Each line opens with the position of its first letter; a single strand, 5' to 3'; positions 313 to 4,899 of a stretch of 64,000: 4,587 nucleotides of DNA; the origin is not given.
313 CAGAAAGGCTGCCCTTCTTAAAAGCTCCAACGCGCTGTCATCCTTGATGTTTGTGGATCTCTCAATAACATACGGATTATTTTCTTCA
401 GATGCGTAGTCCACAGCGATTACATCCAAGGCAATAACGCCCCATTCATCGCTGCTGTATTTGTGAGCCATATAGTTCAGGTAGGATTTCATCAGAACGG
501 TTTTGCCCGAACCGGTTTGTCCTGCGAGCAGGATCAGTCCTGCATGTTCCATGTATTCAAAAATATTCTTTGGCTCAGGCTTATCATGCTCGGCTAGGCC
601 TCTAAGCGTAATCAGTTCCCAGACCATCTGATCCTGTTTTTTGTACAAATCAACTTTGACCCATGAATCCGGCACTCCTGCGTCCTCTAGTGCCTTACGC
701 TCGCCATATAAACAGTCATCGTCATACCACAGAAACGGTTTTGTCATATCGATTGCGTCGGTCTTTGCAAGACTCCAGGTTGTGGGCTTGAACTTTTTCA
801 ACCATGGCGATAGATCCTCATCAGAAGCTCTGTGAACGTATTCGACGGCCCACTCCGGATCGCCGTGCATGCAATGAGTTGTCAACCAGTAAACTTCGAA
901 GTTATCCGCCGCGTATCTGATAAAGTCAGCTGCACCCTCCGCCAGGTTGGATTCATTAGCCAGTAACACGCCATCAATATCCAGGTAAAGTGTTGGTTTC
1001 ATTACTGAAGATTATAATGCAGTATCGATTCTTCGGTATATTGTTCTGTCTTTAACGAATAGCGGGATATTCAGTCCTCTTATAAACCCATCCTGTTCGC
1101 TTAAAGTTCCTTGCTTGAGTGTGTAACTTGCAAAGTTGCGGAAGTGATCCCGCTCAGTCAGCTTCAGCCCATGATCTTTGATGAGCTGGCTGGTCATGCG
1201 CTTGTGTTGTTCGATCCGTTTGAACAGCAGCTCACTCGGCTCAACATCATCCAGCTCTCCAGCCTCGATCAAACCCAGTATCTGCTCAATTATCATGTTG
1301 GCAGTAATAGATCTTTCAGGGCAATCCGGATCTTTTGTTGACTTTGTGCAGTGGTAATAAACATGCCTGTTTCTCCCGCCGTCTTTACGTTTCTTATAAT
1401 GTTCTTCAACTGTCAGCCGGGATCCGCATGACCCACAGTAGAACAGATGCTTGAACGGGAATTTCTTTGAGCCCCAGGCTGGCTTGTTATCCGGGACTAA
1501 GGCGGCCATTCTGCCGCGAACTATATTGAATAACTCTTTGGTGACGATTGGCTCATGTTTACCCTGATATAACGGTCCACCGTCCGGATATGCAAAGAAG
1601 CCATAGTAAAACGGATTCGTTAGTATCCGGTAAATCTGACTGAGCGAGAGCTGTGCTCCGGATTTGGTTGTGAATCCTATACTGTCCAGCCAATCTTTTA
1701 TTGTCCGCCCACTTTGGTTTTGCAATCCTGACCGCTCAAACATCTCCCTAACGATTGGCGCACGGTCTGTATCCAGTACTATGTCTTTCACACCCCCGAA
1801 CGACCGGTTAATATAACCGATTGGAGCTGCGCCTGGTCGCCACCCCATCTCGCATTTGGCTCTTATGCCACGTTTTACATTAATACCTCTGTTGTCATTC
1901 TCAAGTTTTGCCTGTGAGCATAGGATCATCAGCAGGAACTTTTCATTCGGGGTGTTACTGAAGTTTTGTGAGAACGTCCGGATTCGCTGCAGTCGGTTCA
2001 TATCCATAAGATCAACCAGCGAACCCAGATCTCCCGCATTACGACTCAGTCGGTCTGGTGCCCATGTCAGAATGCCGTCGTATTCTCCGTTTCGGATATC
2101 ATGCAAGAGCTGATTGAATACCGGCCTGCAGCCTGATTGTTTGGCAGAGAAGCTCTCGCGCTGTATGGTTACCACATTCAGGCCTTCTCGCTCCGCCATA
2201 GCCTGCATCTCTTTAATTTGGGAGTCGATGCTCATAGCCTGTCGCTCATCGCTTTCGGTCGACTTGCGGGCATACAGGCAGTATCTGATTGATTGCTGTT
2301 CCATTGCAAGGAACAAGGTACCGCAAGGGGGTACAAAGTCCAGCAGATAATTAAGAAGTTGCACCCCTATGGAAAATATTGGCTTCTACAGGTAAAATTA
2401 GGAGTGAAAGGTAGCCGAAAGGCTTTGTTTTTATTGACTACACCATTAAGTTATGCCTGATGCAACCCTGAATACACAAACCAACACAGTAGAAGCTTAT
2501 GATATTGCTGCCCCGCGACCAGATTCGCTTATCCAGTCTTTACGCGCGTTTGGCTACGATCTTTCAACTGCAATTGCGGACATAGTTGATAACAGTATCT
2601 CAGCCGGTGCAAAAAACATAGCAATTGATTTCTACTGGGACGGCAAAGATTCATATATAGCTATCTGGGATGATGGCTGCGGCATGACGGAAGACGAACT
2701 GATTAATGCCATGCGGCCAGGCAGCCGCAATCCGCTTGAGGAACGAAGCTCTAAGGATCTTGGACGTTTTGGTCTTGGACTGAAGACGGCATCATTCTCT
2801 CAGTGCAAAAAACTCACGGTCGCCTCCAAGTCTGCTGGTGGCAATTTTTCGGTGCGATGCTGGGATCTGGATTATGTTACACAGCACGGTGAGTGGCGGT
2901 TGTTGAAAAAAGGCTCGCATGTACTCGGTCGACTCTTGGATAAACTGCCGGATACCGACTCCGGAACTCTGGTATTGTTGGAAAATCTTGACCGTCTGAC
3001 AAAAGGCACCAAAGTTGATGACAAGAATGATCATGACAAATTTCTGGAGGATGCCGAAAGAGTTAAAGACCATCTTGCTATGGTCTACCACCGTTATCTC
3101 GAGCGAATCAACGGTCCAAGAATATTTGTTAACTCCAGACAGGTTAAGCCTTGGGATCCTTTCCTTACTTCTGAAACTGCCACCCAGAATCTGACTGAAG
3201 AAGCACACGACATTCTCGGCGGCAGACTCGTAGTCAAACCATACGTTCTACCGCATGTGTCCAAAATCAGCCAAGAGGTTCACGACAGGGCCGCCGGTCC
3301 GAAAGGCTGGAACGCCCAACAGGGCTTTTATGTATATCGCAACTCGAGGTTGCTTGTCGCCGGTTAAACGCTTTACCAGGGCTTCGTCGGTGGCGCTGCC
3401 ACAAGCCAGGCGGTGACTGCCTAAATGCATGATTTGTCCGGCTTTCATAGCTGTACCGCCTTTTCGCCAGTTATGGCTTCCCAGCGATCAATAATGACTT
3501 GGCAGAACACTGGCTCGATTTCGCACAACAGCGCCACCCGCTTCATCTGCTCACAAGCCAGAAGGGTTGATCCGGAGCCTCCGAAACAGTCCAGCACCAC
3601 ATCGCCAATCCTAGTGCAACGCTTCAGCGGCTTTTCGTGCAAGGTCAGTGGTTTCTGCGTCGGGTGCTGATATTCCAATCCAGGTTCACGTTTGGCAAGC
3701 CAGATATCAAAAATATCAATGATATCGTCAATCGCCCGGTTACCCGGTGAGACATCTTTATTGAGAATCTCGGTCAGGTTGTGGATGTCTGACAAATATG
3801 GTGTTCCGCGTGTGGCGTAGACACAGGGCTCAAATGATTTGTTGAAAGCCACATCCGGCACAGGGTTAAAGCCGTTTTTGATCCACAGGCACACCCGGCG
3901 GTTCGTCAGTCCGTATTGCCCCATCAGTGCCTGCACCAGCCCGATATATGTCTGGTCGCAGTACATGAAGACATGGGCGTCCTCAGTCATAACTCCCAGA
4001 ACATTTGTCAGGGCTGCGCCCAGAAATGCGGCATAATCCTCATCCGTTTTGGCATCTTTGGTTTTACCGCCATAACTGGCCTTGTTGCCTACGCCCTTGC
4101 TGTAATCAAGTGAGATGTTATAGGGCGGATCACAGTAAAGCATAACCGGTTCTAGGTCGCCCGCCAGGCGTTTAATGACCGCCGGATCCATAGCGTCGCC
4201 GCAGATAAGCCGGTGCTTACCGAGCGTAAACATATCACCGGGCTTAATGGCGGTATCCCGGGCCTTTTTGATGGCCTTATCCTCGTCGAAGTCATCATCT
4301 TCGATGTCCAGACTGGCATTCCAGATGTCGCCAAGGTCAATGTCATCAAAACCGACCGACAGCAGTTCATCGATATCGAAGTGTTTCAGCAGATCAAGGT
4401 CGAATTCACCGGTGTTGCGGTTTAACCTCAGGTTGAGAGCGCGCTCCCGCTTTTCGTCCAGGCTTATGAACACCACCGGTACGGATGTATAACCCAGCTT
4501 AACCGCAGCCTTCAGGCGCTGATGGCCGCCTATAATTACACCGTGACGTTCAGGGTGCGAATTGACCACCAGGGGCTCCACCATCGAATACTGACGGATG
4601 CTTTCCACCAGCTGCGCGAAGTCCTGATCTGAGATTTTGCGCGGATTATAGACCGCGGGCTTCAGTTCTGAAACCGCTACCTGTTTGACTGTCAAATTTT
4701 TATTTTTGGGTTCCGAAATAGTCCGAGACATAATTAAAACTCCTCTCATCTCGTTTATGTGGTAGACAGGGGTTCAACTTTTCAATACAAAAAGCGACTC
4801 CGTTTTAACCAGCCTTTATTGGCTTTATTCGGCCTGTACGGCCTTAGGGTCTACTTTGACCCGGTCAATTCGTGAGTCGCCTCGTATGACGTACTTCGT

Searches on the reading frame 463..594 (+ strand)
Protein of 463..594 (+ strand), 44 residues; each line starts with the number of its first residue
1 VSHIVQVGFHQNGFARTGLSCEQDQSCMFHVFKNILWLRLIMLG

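Call 79: search_protein_families(library=pfam, alignment_id=A5, max_evalue=0.01)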
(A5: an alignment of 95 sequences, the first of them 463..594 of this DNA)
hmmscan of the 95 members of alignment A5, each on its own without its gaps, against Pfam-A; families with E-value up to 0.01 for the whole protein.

A. member 1, window:463-594:+ (44 aa): 0 families

B. families by the number of members that match (of 95 scanned): 18 families
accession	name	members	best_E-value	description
PF02583.22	Trns_repr_metal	1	2.6e-21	Metal-sensitive transcriptional repressor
PF13376.11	OmdA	1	1.4e-17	Bacteriocin-protection, YdeI or OmpD-Associated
PF00462.30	Glutaredoxin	1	7.7e-16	Glutaredoxin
PF01381.28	HTH_3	1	3.5e-14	Helix-turn-helix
PF12728.13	HTH_17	1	1.4e-12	Helix-turn-helix domain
PF00856.33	SET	1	2.8e-12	SET domain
PF00137.26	ATP-synt_C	1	9e-11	ATP synthase subunit C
PF13411.12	MerR_1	1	3.9e-10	MerR HTH family regulatory protein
PF00376.29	MerR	1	2.1e-09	MerR family regulatory protein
PF09527.15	ATPase_gene1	1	3e-08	Putative F0F1-ATPase subunit Ca2+/Mg2+ transporter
PF12844.13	HTH_19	1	3.9e-08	Helix-turn-helix domain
PF13560.12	HTH_31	1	1.9e-06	Helix-turn-helix domain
PF13443.12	HTH_26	1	2.7e-06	Cro/C1-type HTH DNA-binding domain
PF13417.12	GST_N_3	1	0.0003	Glutathione S-transferase, N-terminal domain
PF21716.3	dnstrm_HI1420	1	0.00089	Probable addiction module antidote protein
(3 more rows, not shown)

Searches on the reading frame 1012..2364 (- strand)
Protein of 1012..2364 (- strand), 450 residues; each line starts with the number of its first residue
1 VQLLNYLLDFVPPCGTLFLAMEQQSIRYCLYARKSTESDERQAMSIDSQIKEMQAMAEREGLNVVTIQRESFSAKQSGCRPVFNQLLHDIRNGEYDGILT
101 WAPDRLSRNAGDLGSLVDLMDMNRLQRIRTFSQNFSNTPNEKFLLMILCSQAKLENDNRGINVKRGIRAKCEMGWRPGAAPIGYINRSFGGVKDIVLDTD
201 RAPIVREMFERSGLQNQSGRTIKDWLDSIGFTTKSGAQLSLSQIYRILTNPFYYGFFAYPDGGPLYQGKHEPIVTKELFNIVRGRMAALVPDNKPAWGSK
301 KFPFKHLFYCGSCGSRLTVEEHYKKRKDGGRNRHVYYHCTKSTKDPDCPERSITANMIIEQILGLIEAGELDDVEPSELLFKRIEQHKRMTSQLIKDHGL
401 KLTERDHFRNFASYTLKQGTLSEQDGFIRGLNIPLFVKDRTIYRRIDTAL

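Call 15: search_protein_families(library=pfam, proteins=[window:1012-2364:-], max_evalue=0.001)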
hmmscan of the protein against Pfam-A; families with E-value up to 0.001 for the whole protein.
window:1012-2364:- (450 aa): 3 families
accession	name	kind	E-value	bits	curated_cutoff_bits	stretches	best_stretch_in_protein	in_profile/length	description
PF00239.26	Resolvase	-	5.6e-22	78.8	23.3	1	30-174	3-143/145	Resolvase, N terminal domain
PF07508.19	Recombinase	-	8.1e-14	52.2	21.1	1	200-286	2-99/102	Recombinase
PF13408.12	Zn_ribbon_recom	-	1.8e-10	41.5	25.3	1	303-365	1-56/58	Recombinase zinc beta ribbon domain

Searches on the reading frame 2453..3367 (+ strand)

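Call 15: search_protein_families(library=pfam, proteins=[window:2453-3367:+], max_evalue=0.001)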
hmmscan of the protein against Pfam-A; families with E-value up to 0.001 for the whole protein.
window:2453-3367:+ (304 aa): 2 families
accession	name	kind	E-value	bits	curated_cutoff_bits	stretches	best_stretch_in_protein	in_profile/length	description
PF13589.12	HATPase_c_3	-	9.6e-33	113.5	25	1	35-172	1-137/137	Histidine kinase-, DNA gyrase B-, and HSP90-like ATPase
PF02518.31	HATPase_c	-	1.2e-07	32.6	26.4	1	37-127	6-97/111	Histidine kinase-, DNA gyrase B-, and HSP90-like ATPase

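Call 70: search_protein_families(library=padloc, proteins=[window:2453-3367:+], max_evalue=0.01)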
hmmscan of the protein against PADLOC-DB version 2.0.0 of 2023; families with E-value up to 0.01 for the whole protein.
window:2453-3367:+ (304 aa): 2 families
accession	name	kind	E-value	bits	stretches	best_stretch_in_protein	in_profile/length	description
PDLC02204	MzaB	-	8e-74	246.9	1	19-304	7-289/500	-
PDLC03419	REase_II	-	1.7e-06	24.7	1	37-131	25-125/695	Type II restriction enzyme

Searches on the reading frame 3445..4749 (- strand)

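Call 15: search_protein_families(library=pfam, proteins=[window:3445-4749:-], max_evalue=0.001)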
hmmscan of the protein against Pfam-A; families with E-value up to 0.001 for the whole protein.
window:3445-4749:- (434 aa): 2 families
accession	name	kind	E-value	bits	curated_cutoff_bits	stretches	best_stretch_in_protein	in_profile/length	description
PF01555.25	N6_N4_Mtase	-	2.4e-27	96.8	26.7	1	203-419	3-219/221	DNA methylase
PF02195.25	ParB_N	-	3.7e-11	43.4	26.3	1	21-104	3-87/95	ParB N-terminal domain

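Call 70: search_protein_families(library=padloc, proteins=[window:3445-4749:-], max_evalue=0.01)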
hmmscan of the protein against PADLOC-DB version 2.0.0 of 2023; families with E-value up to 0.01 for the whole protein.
window:3445-4749:- (434 aa): 49 families (the best 25 are shown)
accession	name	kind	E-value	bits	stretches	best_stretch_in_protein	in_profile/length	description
PDLC03229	MTase_II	-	7.1e-65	217.5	1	21-432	10-409/436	Type II methyltransferase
PDLC03371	MTase_II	-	1.2e-27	95.1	1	203-427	32-256/260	Type II methyltransferase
PDLC03308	MTase_II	-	2e-22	77.8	1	67-423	65-394/419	Type II methyltransferase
PDLC03299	MTase_II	-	5.6e-14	50.3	1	361-423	195-257/296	Type II methyltransferase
PDLC03353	MTase_II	-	1.1e-12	46.1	1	207-423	34-250/260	Type II methyltransferase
PDLC03265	MTase_II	-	1.2e-12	45.9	1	341-421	246-326/333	Type II methyltransferase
PDLC03339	MTase_II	-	2.3e-12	44.4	2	362-414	210-262/399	Type II methyltransferase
PDLC03337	MTase_II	-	9e-12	42.8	1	356-426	179-249/264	Type II methyltransferase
PDLC03320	MTase_II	-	5.2e-11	40.3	1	352-428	203-279/289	Type II methyltransferase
PDLC03216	MTase_II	-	1.5e-10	38.6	1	202-426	32-258/364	Type II methyltransferase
PDLC03279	MTase_II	-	4e-10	36.6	1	204-418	381-579/587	Type II methyltransferase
PDLC03251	MTase_II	-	1.2e-09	35.8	1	362-422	205-265/282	Type II methyltransferase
PDLC03738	oMTase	-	1.8e-09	34.8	1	181-427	23-269/376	orphan methyltransferase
PDLC03238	MTase_II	-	3.8e-09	34.1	1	364-429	306-369/428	Type II methyltransferase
PDLC03354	MTase_II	-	1e-08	32.6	1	346-405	307-364/425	Type II methyltransferase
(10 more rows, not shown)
